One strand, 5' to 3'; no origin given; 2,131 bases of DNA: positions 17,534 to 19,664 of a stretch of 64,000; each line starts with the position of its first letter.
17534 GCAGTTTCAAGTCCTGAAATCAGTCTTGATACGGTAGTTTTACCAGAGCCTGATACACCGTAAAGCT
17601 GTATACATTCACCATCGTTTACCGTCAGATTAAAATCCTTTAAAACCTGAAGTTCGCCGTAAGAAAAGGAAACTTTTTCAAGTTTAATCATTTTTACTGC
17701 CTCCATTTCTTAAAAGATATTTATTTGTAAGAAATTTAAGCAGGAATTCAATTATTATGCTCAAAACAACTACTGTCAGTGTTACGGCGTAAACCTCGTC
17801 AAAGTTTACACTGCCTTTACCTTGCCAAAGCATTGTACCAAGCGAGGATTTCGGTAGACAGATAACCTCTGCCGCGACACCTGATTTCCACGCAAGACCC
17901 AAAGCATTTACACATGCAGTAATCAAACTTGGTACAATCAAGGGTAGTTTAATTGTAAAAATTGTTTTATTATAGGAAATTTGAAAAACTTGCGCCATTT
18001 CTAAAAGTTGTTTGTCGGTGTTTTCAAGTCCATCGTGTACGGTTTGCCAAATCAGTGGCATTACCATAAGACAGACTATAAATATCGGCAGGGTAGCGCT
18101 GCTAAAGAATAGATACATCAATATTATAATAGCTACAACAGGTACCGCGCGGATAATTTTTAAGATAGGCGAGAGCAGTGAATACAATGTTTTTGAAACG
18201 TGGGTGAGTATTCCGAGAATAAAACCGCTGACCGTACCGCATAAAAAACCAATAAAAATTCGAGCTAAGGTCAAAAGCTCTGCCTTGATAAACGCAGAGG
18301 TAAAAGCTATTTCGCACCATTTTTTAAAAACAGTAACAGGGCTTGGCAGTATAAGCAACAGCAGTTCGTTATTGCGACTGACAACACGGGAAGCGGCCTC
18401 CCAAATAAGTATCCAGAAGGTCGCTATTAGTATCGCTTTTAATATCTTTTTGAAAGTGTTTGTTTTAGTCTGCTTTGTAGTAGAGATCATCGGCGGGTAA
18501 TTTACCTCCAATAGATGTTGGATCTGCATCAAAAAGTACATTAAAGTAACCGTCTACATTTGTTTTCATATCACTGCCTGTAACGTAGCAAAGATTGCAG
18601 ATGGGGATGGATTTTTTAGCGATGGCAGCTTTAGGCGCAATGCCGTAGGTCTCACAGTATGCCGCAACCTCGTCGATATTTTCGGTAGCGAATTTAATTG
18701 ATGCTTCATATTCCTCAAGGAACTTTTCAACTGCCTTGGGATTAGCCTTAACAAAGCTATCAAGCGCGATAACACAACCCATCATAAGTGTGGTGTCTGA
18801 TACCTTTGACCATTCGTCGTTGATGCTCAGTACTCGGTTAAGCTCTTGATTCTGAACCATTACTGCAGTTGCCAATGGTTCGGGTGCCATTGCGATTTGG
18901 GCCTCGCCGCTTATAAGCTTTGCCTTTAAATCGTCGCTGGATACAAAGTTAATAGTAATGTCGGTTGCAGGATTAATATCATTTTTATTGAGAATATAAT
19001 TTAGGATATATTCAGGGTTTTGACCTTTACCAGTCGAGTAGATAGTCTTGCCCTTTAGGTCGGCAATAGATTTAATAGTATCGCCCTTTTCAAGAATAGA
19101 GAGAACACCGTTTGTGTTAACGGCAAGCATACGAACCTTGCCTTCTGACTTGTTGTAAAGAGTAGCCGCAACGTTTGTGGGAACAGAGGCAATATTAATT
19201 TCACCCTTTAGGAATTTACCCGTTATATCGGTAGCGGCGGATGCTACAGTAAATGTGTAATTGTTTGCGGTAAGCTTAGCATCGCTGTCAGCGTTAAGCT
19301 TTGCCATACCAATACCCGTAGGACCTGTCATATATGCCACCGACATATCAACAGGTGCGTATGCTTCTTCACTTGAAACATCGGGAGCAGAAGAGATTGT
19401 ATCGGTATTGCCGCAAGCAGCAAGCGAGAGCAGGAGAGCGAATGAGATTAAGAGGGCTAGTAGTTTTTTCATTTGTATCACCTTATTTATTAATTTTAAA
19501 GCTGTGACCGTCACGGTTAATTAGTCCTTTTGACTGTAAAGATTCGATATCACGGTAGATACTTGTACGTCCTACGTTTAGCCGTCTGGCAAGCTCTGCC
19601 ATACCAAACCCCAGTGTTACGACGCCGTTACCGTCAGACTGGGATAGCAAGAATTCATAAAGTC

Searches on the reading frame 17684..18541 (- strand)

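Call 73: search_protein_families(library=pfam, proteins=[window:17684-18541:-], max_evalue=1e-8)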
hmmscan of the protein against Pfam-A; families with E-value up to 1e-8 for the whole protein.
window:17684-18541:- (285 aa): 1 family
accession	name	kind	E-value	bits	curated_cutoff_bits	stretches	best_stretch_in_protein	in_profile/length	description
PF00528.27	BPD_transp_1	-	3.2e-21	76.3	26.4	1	103-272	2-179/184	Binding-protein-dependent transport system inner membrane component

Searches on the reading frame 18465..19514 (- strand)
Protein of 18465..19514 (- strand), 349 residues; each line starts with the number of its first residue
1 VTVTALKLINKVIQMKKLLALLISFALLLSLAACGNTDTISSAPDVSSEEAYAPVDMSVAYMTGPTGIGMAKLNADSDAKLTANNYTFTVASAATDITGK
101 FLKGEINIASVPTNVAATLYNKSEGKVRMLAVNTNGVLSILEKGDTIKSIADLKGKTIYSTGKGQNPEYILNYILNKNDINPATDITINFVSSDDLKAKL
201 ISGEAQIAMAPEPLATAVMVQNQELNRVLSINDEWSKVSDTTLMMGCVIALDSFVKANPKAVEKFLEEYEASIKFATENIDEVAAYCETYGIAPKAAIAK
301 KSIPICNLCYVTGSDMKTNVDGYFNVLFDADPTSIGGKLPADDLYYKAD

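Call 73: search_protein_families(library=pfam, proteins=[window:18465-19514:-], max_evalue=1e-8)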
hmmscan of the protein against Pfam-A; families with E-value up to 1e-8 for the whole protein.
window:18465-19514:- (349 aa): 1 family
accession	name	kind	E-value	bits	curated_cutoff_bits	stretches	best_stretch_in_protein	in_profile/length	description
PF09084.16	NMT1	-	1.4e-10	41.9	20.5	1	132-279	72-212/216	NMT1/THI5 like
